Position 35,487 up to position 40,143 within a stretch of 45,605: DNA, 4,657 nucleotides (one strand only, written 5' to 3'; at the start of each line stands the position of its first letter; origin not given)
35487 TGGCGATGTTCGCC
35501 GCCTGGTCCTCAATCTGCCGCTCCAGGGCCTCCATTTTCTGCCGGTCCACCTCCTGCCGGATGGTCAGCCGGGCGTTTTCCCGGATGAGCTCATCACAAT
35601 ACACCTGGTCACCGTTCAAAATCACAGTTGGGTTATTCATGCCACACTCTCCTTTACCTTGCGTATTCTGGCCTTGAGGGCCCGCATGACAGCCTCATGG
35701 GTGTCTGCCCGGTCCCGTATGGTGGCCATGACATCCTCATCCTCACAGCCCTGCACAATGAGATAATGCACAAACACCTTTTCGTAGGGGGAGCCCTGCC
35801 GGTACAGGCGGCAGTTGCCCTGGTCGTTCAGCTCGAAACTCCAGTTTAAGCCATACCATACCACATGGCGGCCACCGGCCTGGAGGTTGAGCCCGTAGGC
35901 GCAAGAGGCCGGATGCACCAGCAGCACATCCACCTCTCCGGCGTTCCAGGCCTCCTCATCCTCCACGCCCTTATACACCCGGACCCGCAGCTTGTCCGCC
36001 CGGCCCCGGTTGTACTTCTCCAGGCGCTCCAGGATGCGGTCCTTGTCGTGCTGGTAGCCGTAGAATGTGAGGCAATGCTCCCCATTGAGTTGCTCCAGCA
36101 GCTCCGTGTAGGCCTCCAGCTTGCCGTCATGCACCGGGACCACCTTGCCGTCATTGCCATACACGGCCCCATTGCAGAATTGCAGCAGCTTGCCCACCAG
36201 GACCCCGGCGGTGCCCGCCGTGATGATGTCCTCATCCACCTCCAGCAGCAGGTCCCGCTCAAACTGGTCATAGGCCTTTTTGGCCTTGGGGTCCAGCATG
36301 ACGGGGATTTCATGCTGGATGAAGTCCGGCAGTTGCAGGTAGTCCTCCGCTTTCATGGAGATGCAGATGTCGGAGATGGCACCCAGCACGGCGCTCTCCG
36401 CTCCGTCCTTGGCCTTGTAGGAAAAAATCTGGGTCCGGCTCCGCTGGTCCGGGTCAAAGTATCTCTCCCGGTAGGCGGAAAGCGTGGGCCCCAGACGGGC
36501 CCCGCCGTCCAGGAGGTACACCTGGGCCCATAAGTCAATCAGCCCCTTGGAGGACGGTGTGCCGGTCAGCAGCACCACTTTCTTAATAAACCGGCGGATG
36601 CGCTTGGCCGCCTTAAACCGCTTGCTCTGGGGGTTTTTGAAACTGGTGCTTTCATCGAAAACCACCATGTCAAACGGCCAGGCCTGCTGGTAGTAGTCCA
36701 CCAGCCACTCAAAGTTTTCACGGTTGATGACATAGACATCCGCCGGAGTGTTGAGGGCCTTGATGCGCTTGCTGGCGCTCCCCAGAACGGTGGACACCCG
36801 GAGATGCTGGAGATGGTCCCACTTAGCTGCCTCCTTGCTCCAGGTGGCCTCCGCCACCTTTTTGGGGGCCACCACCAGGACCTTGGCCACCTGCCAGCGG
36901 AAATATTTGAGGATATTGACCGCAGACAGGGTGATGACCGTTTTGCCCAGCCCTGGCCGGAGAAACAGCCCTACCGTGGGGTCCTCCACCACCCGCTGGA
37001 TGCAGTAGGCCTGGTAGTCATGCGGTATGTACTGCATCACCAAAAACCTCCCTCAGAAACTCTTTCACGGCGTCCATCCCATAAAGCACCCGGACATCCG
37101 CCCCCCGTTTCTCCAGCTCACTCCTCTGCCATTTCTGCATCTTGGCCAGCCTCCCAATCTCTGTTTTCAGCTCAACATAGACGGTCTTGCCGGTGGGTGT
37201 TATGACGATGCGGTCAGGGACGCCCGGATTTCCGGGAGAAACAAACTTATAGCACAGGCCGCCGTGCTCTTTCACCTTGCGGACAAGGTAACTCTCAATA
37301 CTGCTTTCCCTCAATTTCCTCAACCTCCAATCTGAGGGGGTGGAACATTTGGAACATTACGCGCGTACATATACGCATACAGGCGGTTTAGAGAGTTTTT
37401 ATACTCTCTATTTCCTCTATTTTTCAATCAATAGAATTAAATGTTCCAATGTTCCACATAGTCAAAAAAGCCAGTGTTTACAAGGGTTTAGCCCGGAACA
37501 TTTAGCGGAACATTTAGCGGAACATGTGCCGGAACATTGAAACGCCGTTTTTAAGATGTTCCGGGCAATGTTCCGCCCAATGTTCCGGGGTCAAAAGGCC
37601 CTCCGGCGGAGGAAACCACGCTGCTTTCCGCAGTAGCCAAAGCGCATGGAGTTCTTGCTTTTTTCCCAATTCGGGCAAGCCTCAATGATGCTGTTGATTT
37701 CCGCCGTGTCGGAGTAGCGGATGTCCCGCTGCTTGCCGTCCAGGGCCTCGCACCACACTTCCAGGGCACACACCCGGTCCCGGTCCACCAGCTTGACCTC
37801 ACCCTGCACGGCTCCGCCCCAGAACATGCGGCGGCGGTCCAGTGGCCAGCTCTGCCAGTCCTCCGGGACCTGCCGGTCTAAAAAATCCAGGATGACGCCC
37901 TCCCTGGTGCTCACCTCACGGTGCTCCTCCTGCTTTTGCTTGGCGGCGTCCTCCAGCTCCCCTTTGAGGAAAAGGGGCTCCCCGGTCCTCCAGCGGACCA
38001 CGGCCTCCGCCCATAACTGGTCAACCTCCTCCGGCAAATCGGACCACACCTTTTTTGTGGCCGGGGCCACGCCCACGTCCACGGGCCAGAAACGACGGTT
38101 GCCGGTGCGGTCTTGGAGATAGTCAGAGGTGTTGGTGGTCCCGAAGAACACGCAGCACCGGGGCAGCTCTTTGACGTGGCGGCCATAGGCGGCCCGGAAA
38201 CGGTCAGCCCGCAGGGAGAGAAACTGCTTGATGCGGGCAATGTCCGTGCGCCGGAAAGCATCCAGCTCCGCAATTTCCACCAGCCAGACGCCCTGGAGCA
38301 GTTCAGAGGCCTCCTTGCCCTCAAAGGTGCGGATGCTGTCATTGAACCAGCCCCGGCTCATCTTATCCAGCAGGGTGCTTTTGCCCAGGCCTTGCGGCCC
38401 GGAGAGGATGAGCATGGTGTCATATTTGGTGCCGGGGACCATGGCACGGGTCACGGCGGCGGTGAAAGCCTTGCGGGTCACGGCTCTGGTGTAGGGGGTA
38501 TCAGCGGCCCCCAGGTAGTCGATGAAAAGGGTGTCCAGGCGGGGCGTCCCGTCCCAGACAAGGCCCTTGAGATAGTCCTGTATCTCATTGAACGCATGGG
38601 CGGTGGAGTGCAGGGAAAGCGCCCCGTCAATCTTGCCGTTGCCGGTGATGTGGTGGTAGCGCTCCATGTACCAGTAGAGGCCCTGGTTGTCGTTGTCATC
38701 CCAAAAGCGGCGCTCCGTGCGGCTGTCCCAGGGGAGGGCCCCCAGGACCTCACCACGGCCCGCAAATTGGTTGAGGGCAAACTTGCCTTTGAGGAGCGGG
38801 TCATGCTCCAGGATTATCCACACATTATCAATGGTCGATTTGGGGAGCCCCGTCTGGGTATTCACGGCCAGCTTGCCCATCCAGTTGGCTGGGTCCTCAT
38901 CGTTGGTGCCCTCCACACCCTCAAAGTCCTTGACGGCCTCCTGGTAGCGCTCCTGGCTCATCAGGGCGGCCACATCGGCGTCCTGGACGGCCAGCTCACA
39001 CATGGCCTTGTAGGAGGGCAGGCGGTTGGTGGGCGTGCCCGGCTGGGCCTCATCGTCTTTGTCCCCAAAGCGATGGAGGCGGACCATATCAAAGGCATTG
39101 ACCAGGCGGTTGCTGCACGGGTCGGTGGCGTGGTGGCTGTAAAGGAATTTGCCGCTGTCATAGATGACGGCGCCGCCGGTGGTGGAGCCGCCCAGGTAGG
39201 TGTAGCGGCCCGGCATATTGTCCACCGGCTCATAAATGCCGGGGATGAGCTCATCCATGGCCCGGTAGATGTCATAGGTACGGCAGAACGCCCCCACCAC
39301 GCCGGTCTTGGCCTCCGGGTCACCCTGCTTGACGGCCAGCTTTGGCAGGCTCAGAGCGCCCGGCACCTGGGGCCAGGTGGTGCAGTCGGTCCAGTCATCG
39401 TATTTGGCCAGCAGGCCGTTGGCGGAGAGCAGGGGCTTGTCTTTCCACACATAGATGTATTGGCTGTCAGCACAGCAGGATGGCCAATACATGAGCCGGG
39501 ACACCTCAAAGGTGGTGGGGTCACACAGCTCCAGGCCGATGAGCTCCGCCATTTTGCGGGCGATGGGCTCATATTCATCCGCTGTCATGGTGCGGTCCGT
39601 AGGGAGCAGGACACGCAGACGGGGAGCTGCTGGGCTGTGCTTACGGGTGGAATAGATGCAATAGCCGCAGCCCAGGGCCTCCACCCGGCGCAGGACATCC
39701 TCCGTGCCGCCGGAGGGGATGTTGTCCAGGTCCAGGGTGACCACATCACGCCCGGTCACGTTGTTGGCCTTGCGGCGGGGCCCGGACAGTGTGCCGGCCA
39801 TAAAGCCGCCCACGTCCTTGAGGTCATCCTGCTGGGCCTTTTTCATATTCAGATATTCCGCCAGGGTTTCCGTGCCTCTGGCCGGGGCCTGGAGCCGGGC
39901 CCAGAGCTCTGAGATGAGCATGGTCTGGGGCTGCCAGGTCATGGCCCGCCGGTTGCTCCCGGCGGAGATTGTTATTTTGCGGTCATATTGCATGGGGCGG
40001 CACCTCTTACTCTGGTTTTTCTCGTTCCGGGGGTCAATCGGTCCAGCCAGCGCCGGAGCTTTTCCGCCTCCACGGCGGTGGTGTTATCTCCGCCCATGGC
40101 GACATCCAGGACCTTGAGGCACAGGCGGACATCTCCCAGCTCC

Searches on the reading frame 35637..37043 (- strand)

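Call 81: search_protein_families(library=phrogs, proteins=[window:35637-37043:-], max_evalue=0.00001)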
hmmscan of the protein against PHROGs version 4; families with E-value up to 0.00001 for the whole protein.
window:35637-37043:- (468 aa): 6 families
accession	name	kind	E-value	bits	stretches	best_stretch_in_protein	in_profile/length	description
phrog_62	-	DNA, RNA and nucleotide metabolism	1.7e-150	504.2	1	3-464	693-1144/1881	DNA helicase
phrog_11354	-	unknown function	8e-33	113.6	1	359-463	12-115/116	-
phrog_29996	-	unknown function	2.8e-11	43.1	1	31-445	752-1156/1189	-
phrog_1685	-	unknown function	2.1e-09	36.2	0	365-460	1462-1556/2278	-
phrog_11801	-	other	2.3e-06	26.1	0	364-454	1405-1494/2269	DNA methyltransferase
phrog_16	-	DNA, RNA and nucleotide metabolism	4.5e-06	26.1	1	3-235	269-464/986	DNA helicase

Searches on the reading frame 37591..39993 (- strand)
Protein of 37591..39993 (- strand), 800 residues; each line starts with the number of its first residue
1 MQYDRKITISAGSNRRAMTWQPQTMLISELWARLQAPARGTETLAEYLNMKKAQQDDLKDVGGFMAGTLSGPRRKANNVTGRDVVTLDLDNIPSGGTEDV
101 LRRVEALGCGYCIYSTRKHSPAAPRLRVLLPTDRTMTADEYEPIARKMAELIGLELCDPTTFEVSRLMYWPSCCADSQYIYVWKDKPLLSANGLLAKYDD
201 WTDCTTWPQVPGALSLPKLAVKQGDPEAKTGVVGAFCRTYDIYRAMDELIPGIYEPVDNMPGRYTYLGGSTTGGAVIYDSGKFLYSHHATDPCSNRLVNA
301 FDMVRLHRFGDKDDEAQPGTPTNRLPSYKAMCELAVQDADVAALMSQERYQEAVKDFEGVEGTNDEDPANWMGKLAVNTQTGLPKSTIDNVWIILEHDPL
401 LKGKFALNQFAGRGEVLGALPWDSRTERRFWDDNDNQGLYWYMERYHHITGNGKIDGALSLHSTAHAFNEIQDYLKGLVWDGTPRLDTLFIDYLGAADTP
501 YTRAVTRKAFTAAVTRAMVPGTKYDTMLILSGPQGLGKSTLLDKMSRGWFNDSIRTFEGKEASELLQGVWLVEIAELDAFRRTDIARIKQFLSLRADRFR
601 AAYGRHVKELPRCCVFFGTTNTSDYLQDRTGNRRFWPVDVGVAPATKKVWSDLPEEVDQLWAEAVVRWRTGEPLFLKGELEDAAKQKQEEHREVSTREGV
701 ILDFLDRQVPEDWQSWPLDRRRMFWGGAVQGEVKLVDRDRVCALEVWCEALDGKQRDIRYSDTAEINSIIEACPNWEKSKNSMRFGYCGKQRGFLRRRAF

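Call 81: search_protein_families(library=phrogs, proteins=[window:37591-39993:-], max_evalue=0.00001)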
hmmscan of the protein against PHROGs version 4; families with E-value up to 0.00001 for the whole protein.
window:37591-39993:- (800 aa): 10 families
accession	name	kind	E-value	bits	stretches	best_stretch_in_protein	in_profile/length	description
phrog_256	-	DNA, RNA and nucleotide metabolism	0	1031.3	1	3-797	2-795/798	DNA helicase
phrog_1313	-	DNA, RNA and nucleotide metabolism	3.4e-133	446.6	1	254-797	46-555/568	DNA helicase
phrog_9765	-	DNA, RNA and nucleotide metabolism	1.3e-110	371.9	1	1-424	13-435/939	DNA primase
phrog_15962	-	DNA, RNA and nucleotide metabolism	7.3e-50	171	1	346-715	363-744/835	DNA primase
phrog_2249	-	DNA, RNA and nucleotide metabolism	6.7e-41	141.8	1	478-780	481-714/802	DNA primase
phrog_36873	-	DNA, RNA and nucleotide metabolism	2.9e-35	122.3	1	466-702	488-721/1082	DNA helicase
phrog_16593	-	DNA, RNA and nucleotide metabolism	2.1e-33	116.7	1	465-700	498-733/823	DNA primase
phrog_4630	-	DNA, RNA and nucleotide metabolism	1.6e-17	64.4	1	480-642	196-367/581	DNA primase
phrog_3228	-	DNA, RNA and nucleotide metabolism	2.6e-13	50.2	1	14-174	23-182/766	replicative helicase-primase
phrog_296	-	integration and excision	4.6e-07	29.9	0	12-136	13-143/626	DNA transposition protein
